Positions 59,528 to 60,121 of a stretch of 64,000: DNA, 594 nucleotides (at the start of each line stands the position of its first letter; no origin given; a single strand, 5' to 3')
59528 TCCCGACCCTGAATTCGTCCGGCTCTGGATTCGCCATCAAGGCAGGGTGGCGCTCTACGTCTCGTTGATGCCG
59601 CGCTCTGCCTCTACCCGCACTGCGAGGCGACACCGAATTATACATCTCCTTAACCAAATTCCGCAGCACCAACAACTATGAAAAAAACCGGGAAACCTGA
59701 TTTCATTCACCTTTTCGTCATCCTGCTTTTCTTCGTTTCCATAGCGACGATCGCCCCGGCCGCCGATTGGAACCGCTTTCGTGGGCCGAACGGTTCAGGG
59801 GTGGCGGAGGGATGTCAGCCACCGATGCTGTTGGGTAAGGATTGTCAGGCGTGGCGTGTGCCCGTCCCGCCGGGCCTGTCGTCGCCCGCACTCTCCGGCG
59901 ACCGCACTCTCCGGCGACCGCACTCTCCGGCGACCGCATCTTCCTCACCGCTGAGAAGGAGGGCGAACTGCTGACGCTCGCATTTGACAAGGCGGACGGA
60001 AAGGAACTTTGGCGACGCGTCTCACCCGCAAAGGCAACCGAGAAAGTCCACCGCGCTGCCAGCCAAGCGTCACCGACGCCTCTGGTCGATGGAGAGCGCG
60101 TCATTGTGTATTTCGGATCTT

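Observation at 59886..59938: A 16-bp unit in three tandem copies frameshifts a beta-propeller gene, and one copy restores it exactly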

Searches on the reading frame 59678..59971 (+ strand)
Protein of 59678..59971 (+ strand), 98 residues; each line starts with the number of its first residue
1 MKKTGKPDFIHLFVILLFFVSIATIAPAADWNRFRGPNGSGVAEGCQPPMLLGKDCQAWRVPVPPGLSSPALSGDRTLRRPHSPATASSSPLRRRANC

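Call 10: list_cluster_members(proteins=[P0001, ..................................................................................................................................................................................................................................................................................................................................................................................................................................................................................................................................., window:59678-59971:+])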
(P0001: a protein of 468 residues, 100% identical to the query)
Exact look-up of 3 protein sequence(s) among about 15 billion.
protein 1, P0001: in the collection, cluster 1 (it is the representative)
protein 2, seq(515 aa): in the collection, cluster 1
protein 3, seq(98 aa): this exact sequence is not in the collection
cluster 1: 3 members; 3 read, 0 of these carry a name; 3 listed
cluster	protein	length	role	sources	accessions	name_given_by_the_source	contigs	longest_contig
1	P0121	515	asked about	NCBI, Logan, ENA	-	-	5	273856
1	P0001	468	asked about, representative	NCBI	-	-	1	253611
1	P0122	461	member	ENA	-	-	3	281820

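Call 11: find_encoding_contigs(protein=P0121, flank=3000, max_places=10)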
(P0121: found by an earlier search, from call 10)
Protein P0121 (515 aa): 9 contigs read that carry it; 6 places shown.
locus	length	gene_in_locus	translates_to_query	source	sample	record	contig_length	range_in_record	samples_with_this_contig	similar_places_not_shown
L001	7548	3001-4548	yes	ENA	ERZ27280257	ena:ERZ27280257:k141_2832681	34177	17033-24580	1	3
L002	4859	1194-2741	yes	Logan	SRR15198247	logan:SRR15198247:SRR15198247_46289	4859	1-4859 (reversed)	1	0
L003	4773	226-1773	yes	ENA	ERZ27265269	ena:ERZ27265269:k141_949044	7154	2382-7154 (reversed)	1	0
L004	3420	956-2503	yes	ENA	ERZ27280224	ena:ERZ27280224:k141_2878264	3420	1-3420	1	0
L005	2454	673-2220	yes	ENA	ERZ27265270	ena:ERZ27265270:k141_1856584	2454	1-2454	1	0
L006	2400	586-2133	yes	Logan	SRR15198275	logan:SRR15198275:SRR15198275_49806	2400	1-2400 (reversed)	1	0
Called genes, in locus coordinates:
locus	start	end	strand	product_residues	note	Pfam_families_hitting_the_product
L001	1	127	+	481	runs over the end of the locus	PF07394:DUF1501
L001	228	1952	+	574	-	PF00884:Sulfatase, PF16347:SGSH_C (weak)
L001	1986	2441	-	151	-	-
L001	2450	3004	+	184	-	PF17761:DUF1016_N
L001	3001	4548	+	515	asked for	PF01011:PQQ (faint), PF13360:PQQ_2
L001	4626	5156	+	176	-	PF04542:Sigma70_r2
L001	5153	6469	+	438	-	PF04773:FecR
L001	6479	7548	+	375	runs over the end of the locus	-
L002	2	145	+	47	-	?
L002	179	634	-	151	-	-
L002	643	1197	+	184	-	PF17761:DUF1016_N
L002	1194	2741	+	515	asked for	PF01011:PQQ (faint), PF13360:PQQ_2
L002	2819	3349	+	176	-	PF04542:Sigma70_r2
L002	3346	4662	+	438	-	PF04773:FecR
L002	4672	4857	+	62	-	?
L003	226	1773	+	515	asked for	PF01011:PQQ (faint), PF13360:PQQ_2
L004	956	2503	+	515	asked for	PF01011:PQQ (faint), PF13360:PQQ_2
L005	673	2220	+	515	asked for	PF01011:PQQ (faint), PF13360:PQQ_2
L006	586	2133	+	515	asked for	PF01011:PQQ (faint), PF13360:PQQ_2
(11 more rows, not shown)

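Call 12: find_encoding_contigs(protein=P0122, flank=3000, max_places=10)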
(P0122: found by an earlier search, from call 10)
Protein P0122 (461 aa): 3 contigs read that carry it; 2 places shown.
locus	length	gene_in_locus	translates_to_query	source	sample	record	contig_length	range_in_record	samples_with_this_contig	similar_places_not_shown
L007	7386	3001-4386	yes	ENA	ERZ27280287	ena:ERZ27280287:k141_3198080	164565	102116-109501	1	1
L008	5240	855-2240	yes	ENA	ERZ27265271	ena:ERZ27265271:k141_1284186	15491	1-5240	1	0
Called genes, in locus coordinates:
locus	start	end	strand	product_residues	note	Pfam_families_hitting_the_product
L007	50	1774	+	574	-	PF00884:Sulfatase, PF16347:SGSH_C (weak)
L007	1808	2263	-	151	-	-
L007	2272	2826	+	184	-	PF17761:DUF1016_N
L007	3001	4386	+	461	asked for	PF01011:PQQ (faint), PF13360:PQQ_2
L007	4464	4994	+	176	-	PF04542:Sigma70_r2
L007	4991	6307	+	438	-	PF04773:FecR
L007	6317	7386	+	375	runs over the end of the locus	-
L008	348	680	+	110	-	-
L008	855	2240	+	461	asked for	PF01011:PQQ (faint), PF13360:PQQ_2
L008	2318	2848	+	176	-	PF04542:Sigma70_r2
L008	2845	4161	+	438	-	PF04773:FecR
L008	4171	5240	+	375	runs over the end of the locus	-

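Call 18: find_related_loci(query=P0121, collection=genome_contigs, flank=3000)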
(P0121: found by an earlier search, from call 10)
Query P0121 (515 aa) in genome_contigs; peptide patterns used: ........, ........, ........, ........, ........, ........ (x = any residue, [..] = any of these).
36 stretches matched a pattern; 3 encode a relative of the query (tblastn E <= 1e-3); 3 distinct loci.
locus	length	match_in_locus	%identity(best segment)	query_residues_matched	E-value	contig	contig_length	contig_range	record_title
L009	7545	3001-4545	88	1-515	0e+0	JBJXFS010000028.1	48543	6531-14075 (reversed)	MAG: Verrucomicrobiales bacterium isolate F1F2.bin.423 k127_9211384, whole genome shotgun sequence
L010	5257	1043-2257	33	13-512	3e-41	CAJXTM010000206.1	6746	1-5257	MAG TPA_asm: uncultured Rhodopirellula sp. isolate SRR3933181_bin.31_MetaBAT_v2.12.1_MAG genome assembly, contig: NODE_1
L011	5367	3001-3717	31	26-266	4e-29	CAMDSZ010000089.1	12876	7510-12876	MAG: Akkermansia muciniphila isolate TrE-25oct19-53 genome assembly, contig: TrE-25oct19-C6351, whole genome shotgun seq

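Call 28: find_encoding_contigs(protein=P0122, flank=10000, max_places=10)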
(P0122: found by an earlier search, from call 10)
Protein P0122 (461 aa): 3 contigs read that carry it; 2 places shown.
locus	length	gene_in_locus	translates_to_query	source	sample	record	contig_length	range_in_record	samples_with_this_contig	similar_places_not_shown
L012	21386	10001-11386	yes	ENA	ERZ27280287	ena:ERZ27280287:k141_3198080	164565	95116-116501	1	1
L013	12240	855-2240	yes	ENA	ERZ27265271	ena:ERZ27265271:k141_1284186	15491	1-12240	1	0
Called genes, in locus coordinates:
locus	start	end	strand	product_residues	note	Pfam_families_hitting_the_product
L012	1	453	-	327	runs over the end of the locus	PF04616:Glyco_hydro_43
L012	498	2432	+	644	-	PF00884:Sulfatase, PF16347:SGSH_C, PF00754:F5_F8_type_C, PF22633:F5_F8_type_C_2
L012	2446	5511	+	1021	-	PF07635:PSCyt1, PF07583:PSCyt2, PF07587:PSD1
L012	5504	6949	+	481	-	PF07394:DUF1501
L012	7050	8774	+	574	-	PF00884:Sulfatase, PF16347:SGSH_C (weak)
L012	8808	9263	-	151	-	-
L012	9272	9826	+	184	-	PF17761:DUF1016_N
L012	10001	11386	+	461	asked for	PF01011:PQQ (faint), PF13360:PQQ_2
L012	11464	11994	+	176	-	PF04542:Sigma70_r2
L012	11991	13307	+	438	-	PF04773:FecR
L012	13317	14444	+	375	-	-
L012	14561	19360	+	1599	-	PF13570:Beta-prop_ACSF4 (faint), PF13606:Ank_3 (faint), PF13360:PQQ_2, PF00023:Ank (faint), PF12796:Ank_2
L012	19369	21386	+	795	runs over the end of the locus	PF07635:PSCyt1, PF07583:PSCyt2, PF07587:PSD1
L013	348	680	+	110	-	-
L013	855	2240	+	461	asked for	PF01011:PQQ (faint), PF13360:PQQ_2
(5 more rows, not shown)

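Call 29: find_encoding_contigs(protein=P0121, flank=10000, max_places=10)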
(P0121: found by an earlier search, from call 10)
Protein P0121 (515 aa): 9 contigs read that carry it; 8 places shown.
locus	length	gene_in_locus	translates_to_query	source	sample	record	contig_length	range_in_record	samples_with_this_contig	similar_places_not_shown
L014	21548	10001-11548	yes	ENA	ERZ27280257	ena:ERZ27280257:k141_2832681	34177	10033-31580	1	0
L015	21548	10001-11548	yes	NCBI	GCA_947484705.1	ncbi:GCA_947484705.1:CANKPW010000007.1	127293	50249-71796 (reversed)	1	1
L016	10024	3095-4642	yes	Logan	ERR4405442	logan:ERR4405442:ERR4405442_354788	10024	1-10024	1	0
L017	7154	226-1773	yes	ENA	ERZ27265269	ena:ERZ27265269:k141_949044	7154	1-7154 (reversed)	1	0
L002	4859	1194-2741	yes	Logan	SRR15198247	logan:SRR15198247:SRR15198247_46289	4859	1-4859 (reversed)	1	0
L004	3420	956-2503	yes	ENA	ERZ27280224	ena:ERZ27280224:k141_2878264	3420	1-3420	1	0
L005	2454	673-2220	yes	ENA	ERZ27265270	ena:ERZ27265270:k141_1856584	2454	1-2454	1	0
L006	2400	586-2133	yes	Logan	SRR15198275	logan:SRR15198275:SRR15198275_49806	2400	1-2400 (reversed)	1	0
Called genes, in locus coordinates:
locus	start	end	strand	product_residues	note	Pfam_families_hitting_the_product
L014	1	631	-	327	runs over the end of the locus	PF04616:Glyco_hydro_43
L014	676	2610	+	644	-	PF00884:Sulfatase, PF16347:SGSH_C, PF00754:F5_F8_type_C, PF22633:F5_F8_type_C_2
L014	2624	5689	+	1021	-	PF07635:PSCyt1, PF07583:PSCyt2, PF07587:PSD1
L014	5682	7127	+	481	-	PF07394:DUF1501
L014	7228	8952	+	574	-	PF00884:Sulfatase, PF16347:SGSH_C (weak)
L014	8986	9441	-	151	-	-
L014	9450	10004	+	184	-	PF17761:DUF1016_N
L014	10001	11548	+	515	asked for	PF01011:PQQ (faint), PF13360:PQQ_2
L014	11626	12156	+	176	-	PF04542:Sigma70_r2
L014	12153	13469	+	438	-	PF04773:FecR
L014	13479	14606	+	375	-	-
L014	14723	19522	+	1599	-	PF13570:Beta-prop_ACSF4 (faint), PF13606:Ank_3 (faint), PF13360:PQQ_2, PF00023:Ank (faint), PF12796:Ank_2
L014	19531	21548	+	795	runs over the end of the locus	PF07635:PSCyt1, PF07583:PSCyt2, PF07587:PSD1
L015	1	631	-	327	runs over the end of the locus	PF04616:Glyco_hydro_43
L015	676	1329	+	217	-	PF00884:Sulfatase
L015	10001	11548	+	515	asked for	PF01011:PQQ (faint), PF13360:PQQ_2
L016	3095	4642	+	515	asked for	PF01011:PQQ (faint), PF13360:PQQ_2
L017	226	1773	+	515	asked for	PF01011:PQQ (faint), PF13360:PQQ_2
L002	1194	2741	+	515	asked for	PF01011:PQQ (faint), PF13360:PQQ_2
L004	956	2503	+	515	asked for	PF01011:PQQ (faint), PF13360:PQQ_2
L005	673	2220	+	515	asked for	PF01011:PQQ (faint), PF13360:PQQ_2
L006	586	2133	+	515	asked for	PF01011:PQQ (faint), PF13360:PQQ_2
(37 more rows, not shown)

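Call 34: search_solved_structures(query=A1, max_evalue=0.01)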
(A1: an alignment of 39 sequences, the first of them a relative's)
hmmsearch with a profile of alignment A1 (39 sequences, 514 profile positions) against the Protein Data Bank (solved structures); distinct sequences matched with E-value up to 0.01: 47.
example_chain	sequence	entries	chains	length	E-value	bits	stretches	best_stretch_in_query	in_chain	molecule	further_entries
2yh3_A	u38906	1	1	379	9.2e-12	47.4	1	406-475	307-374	LIPOPROTEIN YFGL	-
7nri_B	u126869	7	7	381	3.3e-11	45.6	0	406-469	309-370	Outer membrane protein assembly factor BamB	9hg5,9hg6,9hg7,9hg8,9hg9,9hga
5ayw_B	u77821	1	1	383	3.6e-11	45.4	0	406-469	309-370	Outer membrane protein assembly factor BamB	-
3q54_A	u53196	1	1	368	3.9e-11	45.3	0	406-468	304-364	Outer membrane assembly lipoprotein YfgL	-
8spr_B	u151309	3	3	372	4.2e-11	45.2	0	406-468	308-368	Outer membrane protein assembly factor BamB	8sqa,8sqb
5ljo_B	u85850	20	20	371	4.2e-11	45.2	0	406-468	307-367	Outer membrane protein assembly factor BamB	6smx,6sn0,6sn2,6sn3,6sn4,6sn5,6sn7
28jl_B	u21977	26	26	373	4.3e-11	45.2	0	406-468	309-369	Outer membrane protein assembly factor BamB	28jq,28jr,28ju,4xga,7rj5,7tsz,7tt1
6lyq_B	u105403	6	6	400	4.5e-11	45.1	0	406-469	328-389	Outer membrane protein assembly factor BamB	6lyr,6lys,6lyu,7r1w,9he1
3q7m_A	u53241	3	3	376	5.7e-11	44.8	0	406-468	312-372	Lipoprotein yfgL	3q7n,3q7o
3prw_A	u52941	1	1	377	6.1e-11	44.7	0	406-468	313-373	Lipoprotein yfgL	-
3p1l_A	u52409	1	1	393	6.4e-11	44.6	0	406-468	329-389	Lipoprotein yfgL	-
8adg_B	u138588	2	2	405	7.1e-11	44.5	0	406-469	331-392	Outer membrane protein assembly factor BamB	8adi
5d0o_B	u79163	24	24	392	7.5e-11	44.4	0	406-468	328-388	Outer membrane protein assembly factor BamB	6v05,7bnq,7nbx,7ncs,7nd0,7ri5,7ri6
8orr_AAA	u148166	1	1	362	1.1e-10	43.9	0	406-468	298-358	Outer membrane protein assembly factor BamB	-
4pk1_A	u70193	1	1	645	9.4e-10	40.8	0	406-468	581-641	Chimera protein of Outer membrane protein assembly factors BamA and BamB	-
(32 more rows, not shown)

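Call 35: search_protein_families(library=ncbifam, proteins=[P0121], max_evalue=0.01)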
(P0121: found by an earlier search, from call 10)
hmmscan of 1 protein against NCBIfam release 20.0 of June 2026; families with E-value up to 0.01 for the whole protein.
P0121 (515 aa): 3 families
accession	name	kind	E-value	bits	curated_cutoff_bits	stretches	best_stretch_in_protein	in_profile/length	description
TIGR03300.1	assembly_YfgL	equivalog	9.4e-13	47.6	285.2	2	57-180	87-198/377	outer membrane protein assembly factor BamB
NF008351.0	PRK11138.1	equivalog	1.7e-08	33.3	423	0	406-471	328-391/394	outer membrane protein assembly factor BamB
TIGR03075.1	PQQ_enz_alc_DH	subfamily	3e-05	22.8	480.05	0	193-259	130-202/530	PQQ-dependent dehydrogenase, methanol/ethanol family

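Call 43: predict_structure(alignment_id=A1)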
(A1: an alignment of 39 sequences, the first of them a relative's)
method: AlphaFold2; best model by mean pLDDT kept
length: 515 residues; sequences in the alignment: 39
mean_pLDDT: 86.4   pTM: 0.82
mean pLDDT of the five models: 86.4, 85.4, 82.8, 80.3, 79.3
residues with pLDDT >= 90: 268; 70-90: 188; 50-70: 50; < 50: 9
segments of 3 or more residues with pLDDT < 50: 1-4, 23-27
pLDDT, mean of each block of 10 residues (from residue 1): 54 72 53 90 94 95 95 96 94 98 89 75 94 90 97 86 78 93 78 91 95 69 93 89 95 87 88 82 74 87 87 83 69 83 85 83 84 75 94 93 76 92 87 93 81 95 93 97 94 95 97 86
secondary structure, 60 per line:
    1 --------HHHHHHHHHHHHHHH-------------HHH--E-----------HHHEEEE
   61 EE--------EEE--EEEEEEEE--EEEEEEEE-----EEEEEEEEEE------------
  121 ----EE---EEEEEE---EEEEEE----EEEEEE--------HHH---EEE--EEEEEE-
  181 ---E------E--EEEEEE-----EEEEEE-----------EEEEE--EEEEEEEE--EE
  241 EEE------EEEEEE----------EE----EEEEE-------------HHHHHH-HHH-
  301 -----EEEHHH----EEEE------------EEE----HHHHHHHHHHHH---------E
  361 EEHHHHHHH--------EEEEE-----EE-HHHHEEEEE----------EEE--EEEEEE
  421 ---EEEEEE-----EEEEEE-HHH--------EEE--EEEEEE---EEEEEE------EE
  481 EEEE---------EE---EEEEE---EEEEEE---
elements in order: H9-23 E57-62 E71-73 E76-83 E86-93 E99-108 E130-135 E139-144 E149-154 E169-171 E174-179 E194-199 E205-210 E222-226 E229-236 E239-243 E250-255 E272-276 H290-295 E306-308 E316-319 E332-334 H339-350 E360-362 H363-369 E378-382 H391-394 E395-399 E410-412 E415-420 E424-429 E435-440 E453-455 E458-463 E467-472 E479-484 E499-503 E507-512

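Call 45: fold_search(model_id=the predicted structure, library=pdb)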
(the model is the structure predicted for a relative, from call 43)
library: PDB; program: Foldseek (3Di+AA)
matches with E <= 10: 1817; with E <= 0.001: 1140
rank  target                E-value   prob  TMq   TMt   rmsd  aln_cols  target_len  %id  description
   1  6l8a_F                5.9e-18  1.00  0.56  0.63   5.5       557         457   13  Tetrathionate hydrolase from Acidithiobacillus ferrooxidans (released 2020-11-11)
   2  6l8a_A                1.3e-17  1.00  0.56  0.63   5.8       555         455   14  Tetrathionate hydrolase from Acidithiobacillus ferrooxidans (released 2020-11-11)
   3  7cqy_C                1.5e-17  1.00  0.55  0.68   5.0       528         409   14  Tetrathionate hydrolase from Acidithiobacillus ferrooxidans mutant - D325N (released 2021-01-27)
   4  7nri_B                2.8e-17  1.00  0.52  0.72   6.9       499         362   13  Structure of the darobactin-bound E. coli BAM complex (BamABCDE) (released 2021-04-21)
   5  3prw                  3.0e-17  1.00  0.54  0.76   6.3       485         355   13  Crystal structure of the lipoprotein BamB (released 2011-01-19)
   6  7cqy_A                3.4e-17  1.00  0.56  0.67   4.9       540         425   15  Tetrathionate hydrolase from Acidithiobacillus ferrooxidans mutant - D325N (released 2021-01-27)
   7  7cqy_F                7.2e-17  1.00  0.56  0.64   5.1       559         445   13  Tetrathionate hydrolase from Acidithiobacillus ferrooxidans mutant - D325N (released 2021-01-27)
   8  6l8a_B                7.2e-17  1.00  0.56  0.63   4.9       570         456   13  Tetrathionate hydrolase from Acidithiobacillus ferrooxidans (released 2020-11-11)
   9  6l8a_C                7.6e-17  1.00  0.54  0.64   5.7       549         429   14  Tetrathionate hydrolase from Acidithiobacillus ferrooxidans (released 2020-11-11)
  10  9cnx_B                1.0e-16  1.00  0.52  0.73   7.3       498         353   13  CryoEM structure of BAM in complex with the PTB1 closed-state inhibitor (in DDM detergent) (released 2024-12-25)
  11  6l8a_D                1.3e-16  1.00  0.57  0.64   4.7       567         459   14  Tetrathionate hydrolase from Acidithiobacillus ferrooxidans (released 2020-11-11)
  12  8orr                  1.4e-16  1.00  0.53  0.76   6.3       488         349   11  Outer membrane protein assembly factor BamB from Klebsiella pneumoniae (released 2024-04-24)
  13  6l8a_E                1.4e-16  1.00  0.56  0.63   4.9       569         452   13  Tetrathionate hydrolase from Acidithiobacillus ferrooxidans (released 2020-11-11)
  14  9cnz_B                1.8e-16  1.00  0.53  0.77   6.1       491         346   12  Structure of BAM complexed with PTB2 ligand in detergent (released 2024-12-25)
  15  7cqy_E                2.1e-16  1.00  0.56  0.63   5.0       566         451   14  Tetrathionate hydrolase from Acidithiobacillus ferrooxidans mutant - D325N (released 2021-01-27)
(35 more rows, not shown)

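Call 61: search_protein_families(library=pfam, proteins=[L009:4784-6250:+, L009:4793-6277:-, L009:520-2412:-, L014:13479-14606:+], max_evalue=0.001)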
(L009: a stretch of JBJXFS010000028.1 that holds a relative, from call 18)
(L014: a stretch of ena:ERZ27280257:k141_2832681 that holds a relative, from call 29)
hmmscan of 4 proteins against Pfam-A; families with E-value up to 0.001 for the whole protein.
L009:4784-6250:+ (488 aa): 0 families

L009:4793-6277:- (494 aa): 4 families
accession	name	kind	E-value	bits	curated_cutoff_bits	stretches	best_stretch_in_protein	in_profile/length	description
PF00884.28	Sulfatase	-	2.9e-65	221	25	1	37-349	1-300/301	Sulfatase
PF16347.10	SGSH_C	-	2.4e-11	44.4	29.3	1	309-448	12-153/154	N-sulphoglucosamine sulphohydrolase, C-terminal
PF14707.11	Sulfatase_C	-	2e-08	35.3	30.9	1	375-451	1-97/127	C-terminal region of aryl-sulfatase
PF01663.27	Phosphodiest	-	7.4e-06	26.2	23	1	39-288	1-220/342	Type I phosphodiesterase / nucleotide pyrophosphatase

L009:520-2412:- (630 aa): 2 families
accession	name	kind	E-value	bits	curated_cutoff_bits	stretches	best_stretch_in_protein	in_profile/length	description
PF00884.28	Sulfatase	-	2.1e-59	201.8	25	1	90-515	1-298/301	Sulfatase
PF16347.10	SGSH_C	-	3.6e-08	34.2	29.3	1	475-599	13-134/154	N-sulphoglucosamine sulphohydrolase, C-terminal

L014:13479-14606:+ (375 aa): 0 families
